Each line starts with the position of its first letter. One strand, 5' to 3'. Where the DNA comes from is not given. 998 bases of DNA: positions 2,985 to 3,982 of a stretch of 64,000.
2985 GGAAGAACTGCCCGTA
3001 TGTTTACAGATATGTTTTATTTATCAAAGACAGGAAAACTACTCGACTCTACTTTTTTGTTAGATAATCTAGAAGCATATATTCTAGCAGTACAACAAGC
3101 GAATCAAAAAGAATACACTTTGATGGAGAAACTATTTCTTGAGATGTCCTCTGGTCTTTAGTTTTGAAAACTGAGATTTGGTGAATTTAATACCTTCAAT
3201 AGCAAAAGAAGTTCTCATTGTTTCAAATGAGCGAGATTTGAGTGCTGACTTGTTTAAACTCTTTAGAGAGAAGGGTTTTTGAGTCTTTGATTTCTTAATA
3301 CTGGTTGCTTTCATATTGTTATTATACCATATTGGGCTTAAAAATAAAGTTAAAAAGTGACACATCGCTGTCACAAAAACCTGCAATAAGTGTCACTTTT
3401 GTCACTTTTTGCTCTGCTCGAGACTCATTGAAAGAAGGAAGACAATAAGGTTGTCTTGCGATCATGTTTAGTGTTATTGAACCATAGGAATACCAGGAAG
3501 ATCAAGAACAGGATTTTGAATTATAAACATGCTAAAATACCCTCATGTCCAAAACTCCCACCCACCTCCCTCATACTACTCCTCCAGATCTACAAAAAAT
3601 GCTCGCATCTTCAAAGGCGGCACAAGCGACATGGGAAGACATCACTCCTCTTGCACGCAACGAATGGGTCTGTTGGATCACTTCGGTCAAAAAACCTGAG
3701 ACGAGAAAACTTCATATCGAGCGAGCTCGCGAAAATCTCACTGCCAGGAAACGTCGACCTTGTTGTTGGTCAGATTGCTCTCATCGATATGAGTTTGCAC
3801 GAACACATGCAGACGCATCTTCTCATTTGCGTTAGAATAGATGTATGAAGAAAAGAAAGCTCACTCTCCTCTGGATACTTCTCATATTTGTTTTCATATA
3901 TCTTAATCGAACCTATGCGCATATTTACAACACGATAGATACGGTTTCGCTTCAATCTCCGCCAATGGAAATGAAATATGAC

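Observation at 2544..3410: Fic toxin with a convergent, 3'-overlapping VbhA-like antitoxin gene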

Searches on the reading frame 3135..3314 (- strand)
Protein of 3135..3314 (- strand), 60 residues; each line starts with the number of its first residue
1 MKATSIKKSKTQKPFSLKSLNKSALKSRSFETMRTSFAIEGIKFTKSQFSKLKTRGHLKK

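Call 3: search_protein_families(library=pfam, proteins=[window:3135-3314:-], max_evalue=1)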
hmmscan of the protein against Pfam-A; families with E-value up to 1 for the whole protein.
window:3135-3314:- (60 aa): 0 families

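Call 4: search_protein_families(library=ncbifam, proteins=[window:3135-3314:-], max_evalue=1)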
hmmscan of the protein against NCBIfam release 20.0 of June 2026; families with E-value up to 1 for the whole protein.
window:3135-3314:- (60 aa): 0 families

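Call 6: search_solved_structures(query=window:3135-3314:-, max_evalue=10, show_alignments=3)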
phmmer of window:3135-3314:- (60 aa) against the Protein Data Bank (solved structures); distinct sequences matched with E-value up to 10: 0.

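Call 7: find_homologous_proteins(query=window:3135-3314:-, max_evalue=0.01)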
Query window:3135-3314:- (60 aa): 11 proteins with E <= 0.01 among 11 candidates.
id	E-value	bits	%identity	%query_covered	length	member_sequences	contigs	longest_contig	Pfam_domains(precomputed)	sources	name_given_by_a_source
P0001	3.1e-27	109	100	100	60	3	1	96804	-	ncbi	-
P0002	2.6e-25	103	93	100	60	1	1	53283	-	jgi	-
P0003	2.9e-24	100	92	100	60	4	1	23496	-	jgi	jgi:hypothetical protein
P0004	7.2e-24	99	90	100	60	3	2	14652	-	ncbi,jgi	ncbi:MAG: hypothetical protein RLY49_481 [Candidatus Parcubacteria bacterium]|jgi:hypothetical prote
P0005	2.9e-20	88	83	100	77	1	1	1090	-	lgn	-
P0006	7.9e-18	80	78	100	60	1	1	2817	-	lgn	-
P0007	6.6e-17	77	73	100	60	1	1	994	-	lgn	-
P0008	1.3e-16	77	73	100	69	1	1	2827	-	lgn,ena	-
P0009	1.7e-16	76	70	100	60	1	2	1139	-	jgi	jgi:hypothetical protein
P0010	2.0e-16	76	73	100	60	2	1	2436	-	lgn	-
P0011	3.9e-14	69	67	100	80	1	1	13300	-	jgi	jgi:hypothetical protein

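Call 10: search_solved_structures(query=A1, max_evalue=10, show_alignments=5)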
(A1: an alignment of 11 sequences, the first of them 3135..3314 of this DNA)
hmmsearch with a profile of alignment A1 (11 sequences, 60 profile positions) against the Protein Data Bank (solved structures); distinct sequences matched with E-value up to 10: 2.
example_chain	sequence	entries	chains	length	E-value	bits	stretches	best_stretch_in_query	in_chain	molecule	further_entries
2fb5_A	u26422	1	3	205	0.9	12.6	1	29-47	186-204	hypothetical Membrane Spanning Protein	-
5i4q_A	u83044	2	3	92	1.7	11.8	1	37-56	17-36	Contact-dependent inhibitor A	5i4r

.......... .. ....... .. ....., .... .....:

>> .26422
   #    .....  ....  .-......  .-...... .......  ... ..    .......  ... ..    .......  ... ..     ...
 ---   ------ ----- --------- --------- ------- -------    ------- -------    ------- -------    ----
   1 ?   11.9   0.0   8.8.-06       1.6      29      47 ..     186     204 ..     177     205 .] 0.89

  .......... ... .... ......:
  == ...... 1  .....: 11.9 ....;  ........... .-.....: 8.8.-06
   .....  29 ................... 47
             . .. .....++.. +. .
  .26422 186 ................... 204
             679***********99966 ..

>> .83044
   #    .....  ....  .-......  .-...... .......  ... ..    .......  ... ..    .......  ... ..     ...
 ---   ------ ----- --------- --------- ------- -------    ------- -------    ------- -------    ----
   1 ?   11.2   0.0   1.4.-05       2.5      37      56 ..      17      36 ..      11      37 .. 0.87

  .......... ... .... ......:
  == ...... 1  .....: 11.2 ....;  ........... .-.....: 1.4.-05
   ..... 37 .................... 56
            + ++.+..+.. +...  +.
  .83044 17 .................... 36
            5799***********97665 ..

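Call 11: search_protein_families(library=pfam, alignment_id=A1, max_evalue=10)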
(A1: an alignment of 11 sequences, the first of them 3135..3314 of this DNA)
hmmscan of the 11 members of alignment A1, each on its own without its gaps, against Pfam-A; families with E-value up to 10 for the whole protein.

A. member 1, window:3135-3314:- (60 aa): 0 families

B. families by the number of members that match (of 11 scanned): 3 families
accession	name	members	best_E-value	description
PF01779.22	Ribosomal_L29e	3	0.044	Ribosomal L29e protein family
PF17946.7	RecC_C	2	0.078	RecC C-terminal domain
PF15679.10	DUF4665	1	0.038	Domain of unknown function (DUF4665)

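Call 13: find_related_loci(query=A1, collection=metagenome_contigs, flank=3000)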
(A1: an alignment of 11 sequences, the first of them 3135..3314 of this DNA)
Query A1 (60 aa) in metagenome_contigs; peptide patterns used: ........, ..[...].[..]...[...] (x = any residue, [..] = any of these).
349 stretches matched a pattern; 4 encode a relative of the query (tblastn E <= 1e-3); 4 distinct loci.
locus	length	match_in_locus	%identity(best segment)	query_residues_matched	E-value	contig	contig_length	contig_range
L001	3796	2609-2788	95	1-60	5e-34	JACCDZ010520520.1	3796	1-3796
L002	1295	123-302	95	1-60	2e-33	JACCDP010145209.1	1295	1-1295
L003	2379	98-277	92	1-60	1e-31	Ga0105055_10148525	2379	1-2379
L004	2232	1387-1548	56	7-60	8e-18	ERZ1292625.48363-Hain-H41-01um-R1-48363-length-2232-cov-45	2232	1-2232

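Call 26: find_encoding_contigs(protein=P0002, flank=4000, max_places=2)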
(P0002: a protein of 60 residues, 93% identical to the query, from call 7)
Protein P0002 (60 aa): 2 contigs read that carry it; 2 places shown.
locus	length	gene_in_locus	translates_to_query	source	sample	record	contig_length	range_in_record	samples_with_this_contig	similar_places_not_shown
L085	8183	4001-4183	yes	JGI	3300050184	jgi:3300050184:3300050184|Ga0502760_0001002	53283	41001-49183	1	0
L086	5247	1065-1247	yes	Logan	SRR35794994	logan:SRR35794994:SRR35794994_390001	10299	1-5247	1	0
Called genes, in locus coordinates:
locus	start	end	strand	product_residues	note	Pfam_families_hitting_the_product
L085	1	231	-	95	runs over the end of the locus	PF18893:DUF5652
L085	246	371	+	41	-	-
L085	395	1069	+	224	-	PF00551:Formyl_trans_N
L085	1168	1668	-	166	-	-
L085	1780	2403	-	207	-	PF13302:Acetyltransf_3, PF13420:Acetyltransf_4 (weak), PF00583:Acetyltransf_1 (weak)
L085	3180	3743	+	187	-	-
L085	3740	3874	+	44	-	-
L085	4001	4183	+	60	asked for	-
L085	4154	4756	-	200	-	PF02661:Fic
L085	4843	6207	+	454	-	PF00239:Resolvase, PF07508:Recombinase, PF13408:Zn_ribbon_recom (weak)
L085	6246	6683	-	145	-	-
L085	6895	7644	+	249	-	PF01978:TrmB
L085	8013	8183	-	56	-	-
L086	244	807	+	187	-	-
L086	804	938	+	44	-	-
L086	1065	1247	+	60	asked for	-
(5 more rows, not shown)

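Call 27: find_encoding_contigs(protein=P0003, flank=4000, max_places=2)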
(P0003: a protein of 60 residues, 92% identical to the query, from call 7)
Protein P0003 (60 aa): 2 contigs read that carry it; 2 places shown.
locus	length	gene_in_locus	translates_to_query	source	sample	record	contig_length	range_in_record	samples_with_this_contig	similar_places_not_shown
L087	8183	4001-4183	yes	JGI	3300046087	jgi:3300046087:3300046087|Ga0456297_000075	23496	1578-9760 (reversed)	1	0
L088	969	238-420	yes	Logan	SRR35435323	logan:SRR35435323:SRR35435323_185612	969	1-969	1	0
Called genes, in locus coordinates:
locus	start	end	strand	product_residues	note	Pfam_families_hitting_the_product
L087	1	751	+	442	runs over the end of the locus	PF00239:Resolvase, PF07508:Recombinase, PF13408:Zn_ribbon_recom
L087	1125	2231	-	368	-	-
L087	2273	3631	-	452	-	PF01946:Thi4, PF00890:FAD_binding_2 (faint), PF01266:DAO, PF03486:HI0933_like (faint)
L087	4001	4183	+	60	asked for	-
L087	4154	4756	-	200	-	PF02661:Fic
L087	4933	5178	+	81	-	-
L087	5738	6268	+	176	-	-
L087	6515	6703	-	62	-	-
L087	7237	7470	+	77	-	-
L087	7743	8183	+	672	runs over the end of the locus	?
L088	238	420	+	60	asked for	-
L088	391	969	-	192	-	?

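Call 28: find_encoding_contigs(protein=P0004, flank=4000, max_places=2)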
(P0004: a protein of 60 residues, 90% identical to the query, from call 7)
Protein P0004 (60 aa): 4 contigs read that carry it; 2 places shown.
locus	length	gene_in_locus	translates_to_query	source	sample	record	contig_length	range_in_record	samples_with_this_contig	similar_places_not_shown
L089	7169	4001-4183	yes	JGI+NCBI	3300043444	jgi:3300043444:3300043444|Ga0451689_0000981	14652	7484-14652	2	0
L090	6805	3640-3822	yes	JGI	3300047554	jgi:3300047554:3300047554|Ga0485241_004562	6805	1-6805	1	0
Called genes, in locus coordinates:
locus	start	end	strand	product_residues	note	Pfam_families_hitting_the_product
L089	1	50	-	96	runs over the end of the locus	-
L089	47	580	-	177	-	-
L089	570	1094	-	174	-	-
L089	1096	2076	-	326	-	PF11104:PilM_2 (weak)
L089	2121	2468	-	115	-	PF01588:tRNA_bind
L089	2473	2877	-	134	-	PF03652:RuvX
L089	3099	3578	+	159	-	-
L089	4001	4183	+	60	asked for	-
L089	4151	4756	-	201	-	PF02661:Fic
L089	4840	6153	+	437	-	PF00239:Resolvase, PF07508:Recombinase, PF13408:Zn_ribbon_recom (weak)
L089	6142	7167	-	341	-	PF00078:RVT_1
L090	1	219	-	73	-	?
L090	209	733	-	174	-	-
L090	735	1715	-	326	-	PF11104:PilM_2 (weak)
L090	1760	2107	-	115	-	PF01588:tRNA_bind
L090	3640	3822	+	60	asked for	-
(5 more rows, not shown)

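Call 29: find_encoding_contigs(protein=P0011, flank=4000, max_places=2)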
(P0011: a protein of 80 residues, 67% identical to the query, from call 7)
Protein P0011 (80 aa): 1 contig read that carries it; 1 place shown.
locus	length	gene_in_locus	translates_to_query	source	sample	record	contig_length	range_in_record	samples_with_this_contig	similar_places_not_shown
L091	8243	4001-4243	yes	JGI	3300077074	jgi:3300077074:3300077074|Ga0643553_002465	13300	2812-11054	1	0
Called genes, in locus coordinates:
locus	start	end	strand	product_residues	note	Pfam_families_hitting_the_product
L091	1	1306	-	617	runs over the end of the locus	PF04851:ResIII (faint), PF09848:SLFN-g3_helicase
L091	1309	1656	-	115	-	PF03819:MazG (weak), PF12643:MazG-like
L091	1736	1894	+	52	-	-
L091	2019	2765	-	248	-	PF01936:NYN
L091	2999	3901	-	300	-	-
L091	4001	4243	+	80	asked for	-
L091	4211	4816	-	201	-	PF02661:Fic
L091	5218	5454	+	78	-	-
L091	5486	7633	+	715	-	PF17191:RecG_wedge, PF01336:tRNA_anti-codon, PF04851:ResIII, PF00270:DEAD, PF00271:Helicase_C, PF19833:RecG_dom3_C (weak)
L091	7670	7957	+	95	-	-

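Call 58: search_protein_representatives(alignment_id=A1)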
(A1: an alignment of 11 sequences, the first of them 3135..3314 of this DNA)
Query: 11 sequences, 60 profile positions. Proteins with E-value up to 0.001 (for the whole library): 10; up to 1e-10: 2; up to 1e-30: 0. The best 10 are listed.
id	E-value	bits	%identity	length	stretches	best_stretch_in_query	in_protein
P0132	1.1e-17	79.7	-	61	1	1-60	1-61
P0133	9.0e-12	60.7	-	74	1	1-59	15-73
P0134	1.3e-07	47.4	-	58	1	10-60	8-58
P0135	4.4e-06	42.5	-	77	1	18-60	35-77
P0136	1.2e-05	41.2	-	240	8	37-50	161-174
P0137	2.8e-05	40.0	-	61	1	6-56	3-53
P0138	8.3e-05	38.4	-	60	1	10-53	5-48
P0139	1.0e-04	38.2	-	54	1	11-58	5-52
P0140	2.6e-04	36.8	-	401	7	39-56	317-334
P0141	8.7e-04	35.1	-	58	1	19-60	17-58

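Call 60: search_protein_families(library=padloc, proteins=[window:3135-3314:-], max_evalue=0.01)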
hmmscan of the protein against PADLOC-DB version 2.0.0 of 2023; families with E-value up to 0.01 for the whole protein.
window:3135-3314:- (60 aa): 0 families

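Call 66: search_protein_families(library=pfam, proteins=[L089:3099-3575:+, L085:3180-3740:+, L085:3740-3871:+, L091:2999-3898:-, L001:2762-3772:-, L001:1741-2358:+], max_evalue=0.1)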
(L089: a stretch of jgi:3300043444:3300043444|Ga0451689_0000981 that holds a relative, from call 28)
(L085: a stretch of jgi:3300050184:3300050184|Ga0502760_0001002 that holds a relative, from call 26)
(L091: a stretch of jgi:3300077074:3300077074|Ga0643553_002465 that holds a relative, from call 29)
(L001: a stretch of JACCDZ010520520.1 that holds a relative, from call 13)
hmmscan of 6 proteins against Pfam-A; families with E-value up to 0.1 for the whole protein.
L089:3099-3575:+ (159 aa): 2 families
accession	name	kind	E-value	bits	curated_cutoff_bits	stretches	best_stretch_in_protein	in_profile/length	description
PF03161.18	LAGLIDADG_2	-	0.035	14.5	25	1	26-101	30-95/168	LAGLIDADG DNA endonuclease family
PF11593.13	Med3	-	0.046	13.4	29.3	1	48-81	62-95/398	Mediator complex subunit 3 fungal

L085:3180-3740:+ (187 aa): 0 families

L085:3740-3871:+ (44 aa): 0 families

L091:2999-3898:- (299 aa): 0 families

L001:2762-3772:- (336 aa): 2 families
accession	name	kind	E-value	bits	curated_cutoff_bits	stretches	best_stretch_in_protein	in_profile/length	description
PF00078.32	RVT_1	-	6.3e-27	95.1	29.6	1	65-267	8-203/205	Reverse transcriptase (RNA-dependent DNA polymerase)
PF24597.1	TPR_DOP1_M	-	0.017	15.3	26.7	1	138-176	70-108/186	DOP1 middle TPR domain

L001:1741-2358:+ (206 aa): 0 families

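Call 67: predict_structure(alignment_id=A1)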
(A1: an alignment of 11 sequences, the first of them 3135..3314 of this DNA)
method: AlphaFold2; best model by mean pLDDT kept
length: 60 residues; sequences in the alignment: 11
mean_pLDDT: 73.4   pTM: 0.51
mean pLDDT of the five models: 73.4, 65.7, 64.3, 64.0, 59.7
residues with pLDDT >= 90: 0; 70-90: 38; 50-70: 18; < 50: 4
segments of 3 or more residues with pLDDT < 50: 1-3
pLDDT, mean of each block of 10 residues (from residue 1): 51 73 72 85 86 73
secondary structure, 60 per line:
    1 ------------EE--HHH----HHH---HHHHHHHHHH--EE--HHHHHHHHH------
elements in order: H30-39 H46-54

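Call 70: fold_search(model_id=the predicted structure, library=pdb)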
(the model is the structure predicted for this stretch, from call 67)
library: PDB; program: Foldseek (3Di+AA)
matches with E <= 10: 2; with E <= 0.001: 0
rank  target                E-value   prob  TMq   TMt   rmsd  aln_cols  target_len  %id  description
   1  3fhz_C                8.3e+00  0.09  0.45  0.19   2.6        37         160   30  Crystal structure of the arginine repressor from Mycobacterium tuberculosis bound with its DNA operator and co-repress (released 2009-03-24)
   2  3fhz_B                8.3e+00  0.09  0.45  0.19   2.6        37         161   30  Crystal structure of the arginine repressor from Mycobacterium tuberculosis bound with its DNA operator and co-repress (released 2009-03-24)

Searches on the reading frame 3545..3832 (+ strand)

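Call 3: search_protein_families(library=pfam, proteins=[window:3545-3832:+], max_evalue=1)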
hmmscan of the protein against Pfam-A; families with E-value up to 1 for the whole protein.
window:3545-3832:+ (96 aa): 1 family
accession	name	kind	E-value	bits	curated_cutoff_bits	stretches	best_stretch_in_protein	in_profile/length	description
PF13376.11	OmdA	-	7.6e-17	61.5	25.6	1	12-65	4-57/60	Bacteriocin-protection, YdeI or OmpD-Associated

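Call 4: search_protein_families(library=ncbifam, proteins=[window:3545-3832:+], max_evalue=1)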
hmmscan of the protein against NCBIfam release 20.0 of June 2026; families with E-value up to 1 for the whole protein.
window:3545-3832:+ (96 aa): 1 family
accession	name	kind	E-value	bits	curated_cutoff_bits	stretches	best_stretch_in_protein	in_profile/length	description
NF007497.0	PRK10090.1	equivalog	0.12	11.1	500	1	7-48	37-78/480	aldehyde dehydrogenase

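Call 60: search_protein_families(library=padloc, proteins=[window:3545-3832:+], max_evalue=0.01)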
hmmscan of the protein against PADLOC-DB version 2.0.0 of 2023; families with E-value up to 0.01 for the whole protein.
window:3545-3832:+ (96 aa): 0 families
